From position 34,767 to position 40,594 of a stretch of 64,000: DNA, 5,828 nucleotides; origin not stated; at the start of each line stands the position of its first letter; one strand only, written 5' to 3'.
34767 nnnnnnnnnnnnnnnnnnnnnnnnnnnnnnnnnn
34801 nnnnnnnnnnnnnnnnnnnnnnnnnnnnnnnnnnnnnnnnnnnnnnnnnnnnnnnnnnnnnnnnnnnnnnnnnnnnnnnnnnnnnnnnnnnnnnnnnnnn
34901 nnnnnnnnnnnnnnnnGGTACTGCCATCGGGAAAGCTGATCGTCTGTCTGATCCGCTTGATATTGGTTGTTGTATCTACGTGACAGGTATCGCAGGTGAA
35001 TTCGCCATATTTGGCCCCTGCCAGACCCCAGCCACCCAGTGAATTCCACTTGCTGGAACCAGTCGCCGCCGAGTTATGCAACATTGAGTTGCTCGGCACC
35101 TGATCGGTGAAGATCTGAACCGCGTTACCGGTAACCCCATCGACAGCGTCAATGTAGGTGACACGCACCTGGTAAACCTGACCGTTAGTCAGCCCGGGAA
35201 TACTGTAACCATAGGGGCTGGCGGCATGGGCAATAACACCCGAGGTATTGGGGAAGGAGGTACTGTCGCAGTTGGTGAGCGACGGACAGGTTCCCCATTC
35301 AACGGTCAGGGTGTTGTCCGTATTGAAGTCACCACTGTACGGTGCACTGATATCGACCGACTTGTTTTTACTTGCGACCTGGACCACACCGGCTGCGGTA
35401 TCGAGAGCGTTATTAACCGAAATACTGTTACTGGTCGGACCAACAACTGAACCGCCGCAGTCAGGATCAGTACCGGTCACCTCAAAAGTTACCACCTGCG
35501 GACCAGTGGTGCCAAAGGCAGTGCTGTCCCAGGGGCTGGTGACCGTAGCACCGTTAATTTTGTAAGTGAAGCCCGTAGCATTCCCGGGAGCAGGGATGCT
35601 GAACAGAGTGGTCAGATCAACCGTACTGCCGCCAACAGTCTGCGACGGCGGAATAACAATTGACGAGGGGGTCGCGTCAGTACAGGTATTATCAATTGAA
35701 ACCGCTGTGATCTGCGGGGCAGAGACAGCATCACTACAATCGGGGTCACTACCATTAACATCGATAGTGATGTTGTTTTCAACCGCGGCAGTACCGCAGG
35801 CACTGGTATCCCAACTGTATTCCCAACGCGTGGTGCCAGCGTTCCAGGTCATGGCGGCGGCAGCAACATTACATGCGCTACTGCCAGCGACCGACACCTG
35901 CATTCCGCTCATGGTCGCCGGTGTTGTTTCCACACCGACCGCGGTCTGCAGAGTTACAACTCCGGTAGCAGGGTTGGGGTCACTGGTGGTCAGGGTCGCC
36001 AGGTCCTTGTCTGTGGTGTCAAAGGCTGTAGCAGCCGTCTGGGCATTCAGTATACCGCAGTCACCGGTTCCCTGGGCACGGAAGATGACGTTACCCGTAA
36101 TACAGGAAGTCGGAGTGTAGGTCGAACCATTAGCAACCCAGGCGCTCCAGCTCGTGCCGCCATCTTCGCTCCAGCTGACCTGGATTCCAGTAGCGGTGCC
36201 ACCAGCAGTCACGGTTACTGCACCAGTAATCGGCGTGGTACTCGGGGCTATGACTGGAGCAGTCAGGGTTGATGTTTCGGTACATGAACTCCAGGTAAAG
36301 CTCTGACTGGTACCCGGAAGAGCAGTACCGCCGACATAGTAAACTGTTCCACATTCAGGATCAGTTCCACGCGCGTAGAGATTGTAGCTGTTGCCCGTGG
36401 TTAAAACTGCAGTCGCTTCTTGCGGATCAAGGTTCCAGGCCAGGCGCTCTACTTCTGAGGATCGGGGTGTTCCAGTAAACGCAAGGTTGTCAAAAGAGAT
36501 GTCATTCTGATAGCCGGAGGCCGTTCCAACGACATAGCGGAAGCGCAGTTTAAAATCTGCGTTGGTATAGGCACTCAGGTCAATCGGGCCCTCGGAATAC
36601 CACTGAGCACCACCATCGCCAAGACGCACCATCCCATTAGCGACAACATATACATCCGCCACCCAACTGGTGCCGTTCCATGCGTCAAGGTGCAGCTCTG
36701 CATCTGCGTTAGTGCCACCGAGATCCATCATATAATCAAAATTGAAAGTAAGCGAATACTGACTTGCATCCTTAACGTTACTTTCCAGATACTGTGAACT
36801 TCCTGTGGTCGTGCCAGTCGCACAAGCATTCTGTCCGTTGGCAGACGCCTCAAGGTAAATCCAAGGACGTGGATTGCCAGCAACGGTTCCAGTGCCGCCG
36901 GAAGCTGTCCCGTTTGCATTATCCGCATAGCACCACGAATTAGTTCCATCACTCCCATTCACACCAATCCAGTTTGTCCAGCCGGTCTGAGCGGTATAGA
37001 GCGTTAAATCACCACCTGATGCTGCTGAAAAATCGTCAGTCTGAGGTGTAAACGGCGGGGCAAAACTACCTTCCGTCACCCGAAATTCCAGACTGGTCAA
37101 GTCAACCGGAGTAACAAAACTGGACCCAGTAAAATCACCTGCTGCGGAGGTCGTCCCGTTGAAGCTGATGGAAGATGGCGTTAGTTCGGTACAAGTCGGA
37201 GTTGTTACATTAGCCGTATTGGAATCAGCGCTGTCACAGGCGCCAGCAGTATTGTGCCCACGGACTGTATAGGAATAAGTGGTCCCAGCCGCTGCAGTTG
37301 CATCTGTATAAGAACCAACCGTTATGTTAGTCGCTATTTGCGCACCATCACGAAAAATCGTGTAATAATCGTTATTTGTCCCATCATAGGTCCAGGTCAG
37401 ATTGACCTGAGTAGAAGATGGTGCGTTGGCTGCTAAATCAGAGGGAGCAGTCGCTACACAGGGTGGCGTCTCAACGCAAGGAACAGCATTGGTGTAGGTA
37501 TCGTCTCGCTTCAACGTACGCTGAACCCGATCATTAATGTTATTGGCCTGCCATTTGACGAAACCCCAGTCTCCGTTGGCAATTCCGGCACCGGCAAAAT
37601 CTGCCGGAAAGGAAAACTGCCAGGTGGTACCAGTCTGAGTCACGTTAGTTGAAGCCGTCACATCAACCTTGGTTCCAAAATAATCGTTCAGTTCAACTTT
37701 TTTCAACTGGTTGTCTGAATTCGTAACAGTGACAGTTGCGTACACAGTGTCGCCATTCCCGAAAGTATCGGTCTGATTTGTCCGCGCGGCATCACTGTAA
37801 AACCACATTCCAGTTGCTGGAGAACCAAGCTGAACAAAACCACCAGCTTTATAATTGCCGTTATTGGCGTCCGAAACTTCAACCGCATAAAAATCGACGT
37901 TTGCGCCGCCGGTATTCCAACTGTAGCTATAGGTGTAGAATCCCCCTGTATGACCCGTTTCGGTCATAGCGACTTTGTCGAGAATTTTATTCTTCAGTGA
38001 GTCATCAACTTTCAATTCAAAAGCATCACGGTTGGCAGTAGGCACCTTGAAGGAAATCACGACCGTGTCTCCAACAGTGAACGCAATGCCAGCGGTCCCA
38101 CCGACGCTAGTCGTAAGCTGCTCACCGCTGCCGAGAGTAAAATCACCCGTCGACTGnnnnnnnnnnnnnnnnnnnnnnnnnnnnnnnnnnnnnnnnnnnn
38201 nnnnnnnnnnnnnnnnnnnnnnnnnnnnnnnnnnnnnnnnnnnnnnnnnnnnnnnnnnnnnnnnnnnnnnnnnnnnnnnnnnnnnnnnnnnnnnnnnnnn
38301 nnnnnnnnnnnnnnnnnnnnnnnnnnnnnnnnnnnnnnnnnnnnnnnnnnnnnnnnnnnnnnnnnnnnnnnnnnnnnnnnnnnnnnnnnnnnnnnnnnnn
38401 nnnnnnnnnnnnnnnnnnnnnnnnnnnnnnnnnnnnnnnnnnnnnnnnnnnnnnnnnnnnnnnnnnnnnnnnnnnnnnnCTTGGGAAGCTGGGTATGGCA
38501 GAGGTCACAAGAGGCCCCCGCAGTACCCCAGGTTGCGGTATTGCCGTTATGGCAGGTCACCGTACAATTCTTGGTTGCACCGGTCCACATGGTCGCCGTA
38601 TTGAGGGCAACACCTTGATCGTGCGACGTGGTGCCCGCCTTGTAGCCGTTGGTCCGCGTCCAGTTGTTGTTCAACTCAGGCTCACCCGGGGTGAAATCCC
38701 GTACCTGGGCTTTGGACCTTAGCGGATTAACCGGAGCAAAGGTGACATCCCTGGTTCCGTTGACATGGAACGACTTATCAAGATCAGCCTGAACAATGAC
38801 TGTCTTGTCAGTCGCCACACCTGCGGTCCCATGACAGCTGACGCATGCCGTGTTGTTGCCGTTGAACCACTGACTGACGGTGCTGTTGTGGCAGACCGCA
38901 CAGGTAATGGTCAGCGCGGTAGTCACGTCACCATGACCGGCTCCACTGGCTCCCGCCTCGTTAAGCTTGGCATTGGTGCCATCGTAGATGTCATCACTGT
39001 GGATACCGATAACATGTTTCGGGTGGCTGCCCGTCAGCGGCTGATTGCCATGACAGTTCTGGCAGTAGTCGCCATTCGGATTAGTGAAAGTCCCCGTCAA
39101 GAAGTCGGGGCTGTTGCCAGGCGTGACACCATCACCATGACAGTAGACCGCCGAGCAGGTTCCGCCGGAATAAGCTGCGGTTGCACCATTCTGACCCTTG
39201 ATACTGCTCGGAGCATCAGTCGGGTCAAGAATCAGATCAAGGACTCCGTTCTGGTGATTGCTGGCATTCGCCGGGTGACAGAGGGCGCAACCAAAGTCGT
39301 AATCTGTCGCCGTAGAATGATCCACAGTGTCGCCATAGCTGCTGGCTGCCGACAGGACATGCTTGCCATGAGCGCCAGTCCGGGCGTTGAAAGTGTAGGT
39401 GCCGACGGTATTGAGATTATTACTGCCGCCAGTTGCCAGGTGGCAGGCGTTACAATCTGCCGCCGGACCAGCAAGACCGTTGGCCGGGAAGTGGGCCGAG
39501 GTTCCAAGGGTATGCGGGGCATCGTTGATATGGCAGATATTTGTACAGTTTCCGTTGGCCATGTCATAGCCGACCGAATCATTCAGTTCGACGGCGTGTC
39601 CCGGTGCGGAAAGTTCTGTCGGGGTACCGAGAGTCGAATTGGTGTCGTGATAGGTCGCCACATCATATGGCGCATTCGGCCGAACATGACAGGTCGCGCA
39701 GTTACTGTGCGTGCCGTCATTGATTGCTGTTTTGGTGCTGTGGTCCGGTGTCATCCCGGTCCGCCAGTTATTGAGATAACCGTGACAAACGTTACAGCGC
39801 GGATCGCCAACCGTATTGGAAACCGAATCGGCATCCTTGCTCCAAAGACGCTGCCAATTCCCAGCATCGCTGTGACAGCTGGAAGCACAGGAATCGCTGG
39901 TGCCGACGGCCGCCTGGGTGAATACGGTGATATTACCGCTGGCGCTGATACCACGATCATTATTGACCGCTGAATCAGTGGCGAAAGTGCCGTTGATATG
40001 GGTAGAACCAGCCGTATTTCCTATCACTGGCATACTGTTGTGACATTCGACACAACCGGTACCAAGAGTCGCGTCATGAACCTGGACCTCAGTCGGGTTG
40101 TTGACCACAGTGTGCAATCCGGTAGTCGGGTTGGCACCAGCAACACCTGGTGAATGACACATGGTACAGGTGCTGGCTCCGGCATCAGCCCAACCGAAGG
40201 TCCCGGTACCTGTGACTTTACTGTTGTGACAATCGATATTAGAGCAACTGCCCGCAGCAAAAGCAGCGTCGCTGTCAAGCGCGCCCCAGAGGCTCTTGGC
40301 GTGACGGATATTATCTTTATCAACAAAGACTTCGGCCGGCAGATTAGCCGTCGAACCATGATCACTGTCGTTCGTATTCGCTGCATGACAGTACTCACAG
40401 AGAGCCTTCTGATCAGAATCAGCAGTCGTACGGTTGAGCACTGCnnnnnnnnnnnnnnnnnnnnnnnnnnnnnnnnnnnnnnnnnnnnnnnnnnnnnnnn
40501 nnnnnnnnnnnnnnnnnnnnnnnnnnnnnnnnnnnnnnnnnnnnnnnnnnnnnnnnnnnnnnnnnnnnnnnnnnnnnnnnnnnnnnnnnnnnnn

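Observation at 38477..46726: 2749-aa cytochrome with ~57 CxxCH plus ~14 CX3CH/CX4CH motifs and large internal tandem duplications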

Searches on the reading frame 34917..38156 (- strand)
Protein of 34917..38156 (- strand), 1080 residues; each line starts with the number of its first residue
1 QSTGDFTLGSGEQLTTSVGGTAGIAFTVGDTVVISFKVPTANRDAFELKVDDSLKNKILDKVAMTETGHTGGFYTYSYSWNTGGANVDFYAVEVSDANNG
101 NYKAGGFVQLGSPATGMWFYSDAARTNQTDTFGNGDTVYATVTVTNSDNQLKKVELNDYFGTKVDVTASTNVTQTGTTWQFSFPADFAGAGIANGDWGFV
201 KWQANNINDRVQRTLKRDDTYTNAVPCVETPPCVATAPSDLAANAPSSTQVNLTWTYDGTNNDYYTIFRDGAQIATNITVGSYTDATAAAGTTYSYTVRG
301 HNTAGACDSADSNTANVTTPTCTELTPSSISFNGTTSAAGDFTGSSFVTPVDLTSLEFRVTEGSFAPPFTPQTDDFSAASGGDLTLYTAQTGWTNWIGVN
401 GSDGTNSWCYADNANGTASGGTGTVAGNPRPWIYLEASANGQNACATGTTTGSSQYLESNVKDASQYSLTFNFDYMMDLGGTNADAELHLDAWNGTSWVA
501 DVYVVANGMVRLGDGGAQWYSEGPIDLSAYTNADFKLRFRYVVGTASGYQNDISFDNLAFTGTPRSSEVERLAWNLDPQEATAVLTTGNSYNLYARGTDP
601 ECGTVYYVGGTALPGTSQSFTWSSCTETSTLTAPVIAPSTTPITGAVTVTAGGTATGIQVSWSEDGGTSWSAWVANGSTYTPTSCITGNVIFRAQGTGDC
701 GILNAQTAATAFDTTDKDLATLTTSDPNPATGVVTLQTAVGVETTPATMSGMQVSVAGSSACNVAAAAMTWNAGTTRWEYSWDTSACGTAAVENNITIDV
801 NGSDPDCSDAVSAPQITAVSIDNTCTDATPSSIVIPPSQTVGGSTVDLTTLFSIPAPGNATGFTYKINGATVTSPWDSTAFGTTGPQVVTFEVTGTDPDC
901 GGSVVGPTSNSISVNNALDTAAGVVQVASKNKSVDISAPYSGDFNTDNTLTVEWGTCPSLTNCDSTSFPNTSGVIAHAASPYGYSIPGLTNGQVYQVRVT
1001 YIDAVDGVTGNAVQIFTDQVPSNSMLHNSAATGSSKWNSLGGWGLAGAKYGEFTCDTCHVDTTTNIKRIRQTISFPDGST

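Call 72: search_solved_structures(query=window:34917-38156:-, max_evalue=1)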
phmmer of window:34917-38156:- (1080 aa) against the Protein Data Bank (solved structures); distinct sequences matched with E-value up to 1: 1.
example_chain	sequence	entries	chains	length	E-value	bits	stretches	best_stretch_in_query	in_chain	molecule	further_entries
3mpc_A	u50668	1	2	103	0.1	13.9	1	238-301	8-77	Fn3-like protein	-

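Call 73: search_protein_families(library=pfam, proteins=[window:34917-38156:-], max_evalue=1)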
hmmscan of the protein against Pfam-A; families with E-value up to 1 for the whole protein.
window:34917-38156:- (1080 aa): 2 families
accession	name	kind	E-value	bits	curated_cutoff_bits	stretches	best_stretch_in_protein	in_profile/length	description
PF00041.27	fn3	-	0.016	15.8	25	1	237-306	2-74/84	Fibronectin type III domain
PF25206.1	DUF7836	-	0.078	13.3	26.7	0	600-631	11-42/59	Domain of unknown function (DUF7836)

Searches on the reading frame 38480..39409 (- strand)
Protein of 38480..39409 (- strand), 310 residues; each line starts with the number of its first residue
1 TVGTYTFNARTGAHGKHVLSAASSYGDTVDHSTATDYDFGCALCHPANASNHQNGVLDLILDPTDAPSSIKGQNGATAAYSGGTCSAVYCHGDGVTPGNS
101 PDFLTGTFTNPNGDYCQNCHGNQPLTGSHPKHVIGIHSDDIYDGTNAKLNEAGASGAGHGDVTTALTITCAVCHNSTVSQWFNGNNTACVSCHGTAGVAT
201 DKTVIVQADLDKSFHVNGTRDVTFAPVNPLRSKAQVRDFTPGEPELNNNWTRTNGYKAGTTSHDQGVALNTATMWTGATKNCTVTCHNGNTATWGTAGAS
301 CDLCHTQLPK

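Call 74: search_protein_families(library=pfam, proteins=[window:38480-39409:-], max_evalue=0.01)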
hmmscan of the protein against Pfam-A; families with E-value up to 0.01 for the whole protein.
window:38480-39409:- (310 aa): 4 families
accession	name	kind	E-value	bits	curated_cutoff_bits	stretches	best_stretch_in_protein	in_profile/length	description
PF14522.11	Cytochrome_C7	-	1.2e-06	28.7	24.8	0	271-306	35-67/67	Cytochrome c7 and related cytochrome c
PF14537.11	Cytochrom_c3_2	-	9.3e-05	23.3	25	1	167-212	6-52/79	Cytochrome c3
PF22113.1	Mtrc-MtrF_II-IV_dom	-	0.00014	21.9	30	1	13-181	56-170/176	Outer membrane cytochrome MtrC/MtrF-like, domains II/IV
PF09698.15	GSu_C4xC__C2xCH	-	0.0014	19.7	21.7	1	84-120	1-36/36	Geobacter CxxxxCH...CXXCH motif (GSu_C4xC__C2xCH)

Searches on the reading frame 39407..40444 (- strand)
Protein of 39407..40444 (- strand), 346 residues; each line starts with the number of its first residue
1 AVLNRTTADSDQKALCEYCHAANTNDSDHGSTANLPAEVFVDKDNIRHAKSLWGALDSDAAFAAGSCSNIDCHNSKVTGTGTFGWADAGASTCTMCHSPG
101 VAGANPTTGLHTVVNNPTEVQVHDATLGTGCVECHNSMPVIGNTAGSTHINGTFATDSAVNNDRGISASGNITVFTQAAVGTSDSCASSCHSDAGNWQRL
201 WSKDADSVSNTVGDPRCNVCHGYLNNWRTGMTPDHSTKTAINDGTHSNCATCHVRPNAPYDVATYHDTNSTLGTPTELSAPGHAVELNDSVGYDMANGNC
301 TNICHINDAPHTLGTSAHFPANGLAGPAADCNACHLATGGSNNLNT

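Call 74: search_protein_families(library=pfam, proteins=[window:39407-40444:-], max_evalue=0.01)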
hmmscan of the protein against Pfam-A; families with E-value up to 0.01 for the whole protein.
window:39407-40444:- (346 aa): 1 family
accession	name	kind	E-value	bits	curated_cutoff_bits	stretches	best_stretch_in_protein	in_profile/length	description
PF14522.11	Cytochrome_C7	-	2e-05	24.7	24.8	0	71-97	46-66/67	Cytochrome c7 and related cytochrome c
